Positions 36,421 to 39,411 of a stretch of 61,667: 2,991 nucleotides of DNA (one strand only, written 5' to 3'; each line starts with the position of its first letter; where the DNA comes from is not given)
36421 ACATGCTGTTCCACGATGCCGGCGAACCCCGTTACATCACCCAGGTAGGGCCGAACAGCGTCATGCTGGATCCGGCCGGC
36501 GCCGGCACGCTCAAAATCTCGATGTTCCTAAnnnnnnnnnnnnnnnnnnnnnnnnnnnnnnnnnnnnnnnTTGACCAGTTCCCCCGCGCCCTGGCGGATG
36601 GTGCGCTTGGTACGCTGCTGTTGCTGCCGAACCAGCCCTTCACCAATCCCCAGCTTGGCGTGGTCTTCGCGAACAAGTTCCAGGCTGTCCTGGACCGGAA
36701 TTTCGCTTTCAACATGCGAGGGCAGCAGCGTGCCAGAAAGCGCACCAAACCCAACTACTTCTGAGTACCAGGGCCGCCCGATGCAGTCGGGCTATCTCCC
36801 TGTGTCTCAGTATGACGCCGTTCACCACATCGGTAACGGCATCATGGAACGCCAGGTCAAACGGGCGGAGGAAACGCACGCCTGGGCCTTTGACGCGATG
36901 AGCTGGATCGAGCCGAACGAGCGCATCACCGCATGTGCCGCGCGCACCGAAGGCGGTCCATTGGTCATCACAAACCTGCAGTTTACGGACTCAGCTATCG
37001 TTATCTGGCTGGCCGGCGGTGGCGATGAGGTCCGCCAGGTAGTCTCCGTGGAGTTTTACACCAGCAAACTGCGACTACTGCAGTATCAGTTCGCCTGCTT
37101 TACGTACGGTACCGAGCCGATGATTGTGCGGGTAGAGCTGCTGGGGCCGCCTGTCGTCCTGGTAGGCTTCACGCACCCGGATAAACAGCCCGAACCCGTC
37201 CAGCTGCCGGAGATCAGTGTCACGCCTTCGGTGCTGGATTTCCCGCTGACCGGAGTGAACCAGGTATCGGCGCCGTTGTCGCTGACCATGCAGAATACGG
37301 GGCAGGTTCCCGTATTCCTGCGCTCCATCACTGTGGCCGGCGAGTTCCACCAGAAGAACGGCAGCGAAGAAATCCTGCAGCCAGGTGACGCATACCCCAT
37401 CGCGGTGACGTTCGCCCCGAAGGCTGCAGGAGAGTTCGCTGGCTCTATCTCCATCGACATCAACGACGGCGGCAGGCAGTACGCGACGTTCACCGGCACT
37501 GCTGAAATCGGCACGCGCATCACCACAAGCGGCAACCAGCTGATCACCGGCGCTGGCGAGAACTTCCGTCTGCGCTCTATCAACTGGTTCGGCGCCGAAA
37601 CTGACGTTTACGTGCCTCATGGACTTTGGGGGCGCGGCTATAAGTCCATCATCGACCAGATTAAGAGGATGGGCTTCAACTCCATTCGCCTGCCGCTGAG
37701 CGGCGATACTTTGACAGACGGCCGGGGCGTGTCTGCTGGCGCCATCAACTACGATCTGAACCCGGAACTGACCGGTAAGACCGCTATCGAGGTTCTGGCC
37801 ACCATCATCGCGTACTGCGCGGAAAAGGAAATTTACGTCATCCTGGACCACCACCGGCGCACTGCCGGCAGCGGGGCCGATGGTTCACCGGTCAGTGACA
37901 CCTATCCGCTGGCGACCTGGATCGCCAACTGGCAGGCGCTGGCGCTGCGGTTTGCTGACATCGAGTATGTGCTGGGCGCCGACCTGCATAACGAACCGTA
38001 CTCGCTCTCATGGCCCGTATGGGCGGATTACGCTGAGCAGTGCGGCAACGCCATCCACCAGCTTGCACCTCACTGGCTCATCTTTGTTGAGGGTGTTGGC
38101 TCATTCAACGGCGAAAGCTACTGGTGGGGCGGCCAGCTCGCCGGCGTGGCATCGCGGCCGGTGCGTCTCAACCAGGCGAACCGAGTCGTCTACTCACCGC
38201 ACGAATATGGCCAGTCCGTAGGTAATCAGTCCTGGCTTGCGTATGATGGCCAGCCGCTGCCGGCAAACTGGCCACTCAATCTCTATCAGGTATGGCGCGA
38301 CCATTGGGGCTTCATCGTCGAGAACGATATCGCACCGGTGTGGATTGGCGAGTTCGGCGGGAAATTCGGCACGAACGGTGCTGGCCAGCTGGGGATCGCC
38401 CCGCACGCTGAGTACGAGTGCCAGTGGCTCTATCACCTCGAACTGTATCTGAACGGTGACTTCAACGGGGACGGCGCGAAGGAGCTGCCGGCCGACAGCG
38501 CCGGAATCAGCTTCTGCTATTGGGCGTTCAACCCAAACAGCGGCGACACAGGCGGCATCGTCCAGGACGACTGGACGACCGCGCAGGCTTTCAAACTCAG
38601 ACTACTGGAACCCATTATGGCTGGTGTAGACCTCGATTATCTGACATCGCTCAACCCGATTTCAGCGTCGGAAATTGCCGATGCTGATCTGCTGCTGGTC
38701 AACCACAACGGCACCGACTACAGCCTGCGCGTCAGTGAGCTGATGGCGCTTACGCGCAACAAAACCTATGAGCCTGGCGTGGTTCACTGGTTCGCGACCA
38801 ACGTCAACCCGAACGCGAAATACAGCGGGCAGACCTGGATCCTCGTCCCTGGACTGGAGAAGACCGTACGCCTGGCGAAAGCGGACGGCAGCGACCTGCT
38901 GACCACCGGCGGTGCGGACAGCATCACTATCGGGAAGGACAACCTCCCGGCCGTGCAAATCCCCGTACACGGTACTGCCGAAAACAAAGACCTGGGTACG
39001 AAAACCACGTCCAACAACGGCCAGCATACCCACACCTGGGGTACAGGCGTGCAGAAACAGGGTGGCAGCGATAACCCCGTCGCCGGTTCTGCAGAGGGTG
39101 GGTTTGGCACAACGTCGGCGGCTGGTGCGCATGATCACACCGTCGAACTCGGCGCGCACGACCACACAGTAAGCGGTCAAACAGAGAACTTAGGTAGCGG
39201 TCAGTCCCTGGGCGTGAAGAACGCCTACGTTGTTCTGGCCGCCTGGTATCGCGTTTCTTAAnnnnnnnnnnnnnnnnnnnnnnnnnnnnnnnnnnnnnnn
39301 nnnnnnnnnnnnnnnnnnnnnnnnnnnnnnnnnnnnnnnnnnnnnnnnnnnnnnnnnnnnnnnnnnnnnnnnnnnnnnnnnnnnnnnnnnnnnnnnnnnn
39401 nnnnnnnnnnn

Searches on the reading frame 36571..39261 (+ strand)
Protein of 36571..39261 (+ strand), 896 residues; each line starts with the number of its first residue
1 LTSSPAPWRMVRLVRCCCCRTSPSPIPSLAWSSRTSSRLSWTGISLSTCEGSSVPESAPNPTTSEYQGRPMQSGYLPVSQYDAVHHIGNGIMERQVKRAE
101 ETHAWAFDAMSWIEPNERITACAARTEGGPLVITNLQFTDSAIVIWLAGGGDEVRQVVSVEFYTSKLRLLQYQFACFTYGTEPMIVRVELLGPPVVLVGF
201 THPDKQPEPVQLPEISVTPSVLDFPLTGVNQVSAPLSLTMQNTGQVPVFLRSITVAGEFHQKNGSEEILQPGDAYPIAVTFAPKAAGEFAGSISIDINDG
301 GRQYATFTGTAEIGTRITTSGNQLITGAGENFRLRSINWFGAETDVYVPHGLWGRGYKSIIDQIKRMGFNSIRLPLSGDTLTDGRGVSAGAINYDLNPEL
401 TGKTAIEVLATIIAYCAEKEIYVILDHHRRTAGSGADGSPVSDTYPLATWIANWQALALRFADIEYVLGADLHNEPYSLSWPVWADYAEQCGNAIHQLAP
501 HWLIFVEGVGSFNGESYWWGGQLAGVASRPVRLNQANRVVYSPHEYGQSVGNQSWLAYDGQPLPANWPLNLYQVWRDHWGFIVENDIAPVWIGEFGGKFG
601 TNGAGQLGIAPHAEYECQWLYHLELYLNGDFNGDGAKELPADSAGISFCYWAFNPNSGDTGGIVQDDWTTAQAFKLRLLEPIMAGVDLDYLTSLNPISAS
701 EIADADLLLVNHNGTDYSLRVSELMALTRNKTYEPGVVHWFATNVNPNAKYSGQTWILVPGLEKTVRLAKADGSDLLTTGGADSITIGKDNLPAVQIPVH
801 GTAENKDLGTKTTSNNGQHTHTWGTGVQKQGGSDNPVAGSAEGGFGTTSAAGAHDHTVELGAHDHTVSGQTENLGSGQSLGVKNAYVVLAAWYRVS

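Call 32: search_protein_families(library=phrogs, max_evalue=0.00001, proteins=[window:36571-39261:+])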
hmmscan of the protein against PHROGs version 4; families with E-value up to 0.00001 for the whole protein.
window:36571-39261:+ (896 aa): 5 families
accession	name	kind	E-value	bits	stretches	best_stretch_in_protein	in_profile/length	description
phrog_5717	-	tail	6.6e-301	1002.6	1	71-896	149-1150/1150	tail protein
phrog_18474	-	other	1.5e-123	414.7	2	315-689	494-905/929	hydrolase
phrog_4277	-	tail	2e-34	119.9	2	730-833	587-691/780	tail fiber protein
phrog_4618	-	tail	8.1e-20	71.9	1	742-895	264-412/413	tail collar fiber protein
phrog_2097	-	tail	4.9e-11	43.1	1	730-895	383-600/644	tail fiber protein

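Call 93: search_dna_similar(query=window:36571-39261:+, collection=phages, mode=protein, max_rows=12)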
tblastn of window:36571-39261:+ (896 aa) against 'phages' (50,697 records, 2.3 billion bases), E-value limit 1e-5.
Records with a match: 351; places in all: 355; records where one place covers at least 80% of the query: 8.
Best place of each record, by identity: 80-90% 6; 60-80% 2; <60% 343.
By first word of the organism name: Escherichia 126; Salmonella 70; Klebsiella 48; Erwinia 26; Shigella 23; Felixounavirus 14; Citrobacter 11; Enterobacteria 9; Pantoea 4; Phage 3; and 10 more.
By host as written in the record: - 38; Escherichia coli 37; Klebsiella pneumoniae 20; Escherichia coli K-12 MG1655 19; Escherichia coli O157:H7 11; Shigella flexneri 10; Erwinia amylovora 8; Citrobacter freundii 8; and 105 more.
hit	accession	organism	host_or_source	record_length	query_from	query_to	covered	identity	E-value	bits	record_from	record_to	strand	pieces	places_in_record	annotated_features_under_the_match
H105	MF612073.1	Klebsiella phage SopranoGao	Klebsiella pneumoniae 51503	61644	43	896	95%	87.5%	0e+0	1522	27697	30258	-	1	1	endoglucanase | hypothetical protein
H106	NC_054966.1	Klebsiella phage SopranoGao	Klebsiella pneumoniae 51503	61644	43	896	95%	87.5%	0e+0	1522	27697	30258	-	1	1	tail collar fiber protein | virion structural protein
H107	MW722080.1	Klebsiella phage vB_KpnP_ZX1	Klebsiella sp.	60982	43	896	95%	87.5%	0e+0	1506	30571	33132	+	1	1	endoglucanase | hypothetical protein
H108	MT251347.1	Klebsiella phage LASTA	Klebsiella pneumoniae NI9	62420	43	896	95%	84.8%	0e+0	1449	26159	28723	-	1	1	endoglucanase E1 | hypothetical protein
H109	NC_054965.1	Klebsiella phage LASTA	Klebsiella pneumoniae NI9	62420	43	896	95%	84.8%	0e+0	1449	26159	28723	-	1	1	endoglucanase E1 | virion structural protein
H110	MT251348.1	Klebsiella phage SJM3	Klebsiella pneumoniae NI9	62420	43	896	95%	84.8%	0e+0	1448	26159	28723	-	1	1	endoglucanase E1 | hypothetical protein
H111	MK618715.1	Serratia phage Parlo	Serratia marcescens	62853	44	896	95%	60.5%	0e+0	1041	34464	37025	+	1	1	endoglucanase | hypothetical protein | ribosome_binding_site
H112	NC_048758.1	Serratia phage Parlo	Serratia marcescens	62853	44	896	95%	60.5%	0e+0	1041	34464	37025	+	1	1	tail protein | virion structural protein | ribosome_binding_site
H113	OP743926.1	Erwinia phage Stean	Erwinia amylovora 1/79Sm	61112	2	684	76%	49.1%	0e+0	625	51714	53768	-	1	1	putative endoglucanase | hypothetical protein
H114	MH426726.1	Erwinia phage Pavtok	Erwinia amylovora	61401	45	731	77%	47.7%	0e+0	652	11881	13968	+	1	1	putative endoglucanase | putative EPS depolymerase | hypothetical protein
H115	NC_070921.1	Erwinia phage Pavtok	Erwinia amylovora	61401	45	731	77%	47.7%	0e+0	652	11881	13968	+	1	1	putative endoglucanase | tail fiber protein | virion structural protein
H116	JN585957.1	Erwinia phage PEp14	Erwinia pyrifoliae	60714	45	684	71%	50.2%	0e+0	636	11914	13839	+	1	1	cel: cellulase | hypothetical protein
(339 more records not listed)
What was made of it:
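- Closest known: Klebsiella Lastavirus phages LASTA/SJM3/SopranoGao gp01, the 'PLxRFG protein'. Same: Tail proteins are 85-88% identical (call 93).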
